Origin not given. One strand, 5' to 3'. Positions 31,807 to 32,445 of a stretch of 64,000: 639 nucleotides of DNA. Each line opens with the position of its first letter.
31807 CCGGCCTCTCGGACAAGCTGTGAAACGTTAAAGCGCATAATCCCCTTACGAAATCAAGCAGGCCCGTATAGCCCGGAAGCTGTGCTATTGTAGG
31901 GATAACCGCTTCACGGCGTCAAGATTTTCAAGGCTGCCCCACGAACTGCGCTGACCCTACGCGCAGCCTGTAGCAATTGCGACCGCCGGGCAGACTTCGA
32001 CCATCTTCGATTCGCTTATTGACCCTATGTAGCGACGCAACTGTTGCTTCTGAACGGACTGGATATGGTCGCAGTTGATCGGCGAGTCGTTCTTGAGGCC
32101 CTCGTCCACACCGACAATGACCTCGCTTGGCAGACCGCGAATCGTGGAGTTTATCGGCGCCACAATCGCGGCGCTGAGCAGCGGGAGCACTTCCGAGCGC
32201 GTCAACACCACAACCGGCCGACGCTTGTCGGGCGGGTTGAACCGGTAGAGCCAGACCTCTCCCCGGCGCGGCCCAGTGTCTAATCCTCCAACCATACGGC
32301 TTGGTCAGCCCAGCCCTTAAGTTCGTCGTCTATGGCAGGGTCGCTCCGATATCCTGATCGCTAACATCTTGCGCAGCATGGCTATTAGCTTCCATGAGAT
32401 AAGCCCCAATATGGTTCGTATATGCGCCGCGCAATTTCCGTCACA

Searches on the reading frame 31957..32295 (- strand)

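Call 82: search_protein_families(library=pfam, proteins=[window:31957-32295:-], max_evalue=0.01)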
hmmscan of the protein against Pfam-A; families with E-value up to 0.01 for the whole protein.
window:31957-32295:- (112 aa): 1 family
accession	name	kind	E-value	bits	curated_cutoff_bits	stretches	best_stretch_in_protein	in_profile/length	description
PF02452.23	PemK_toxin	-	1.5e-16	60.9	23.1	1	10-107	1-107/109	PemK-like, MazF-like toxin of type II toxin-antitoxin system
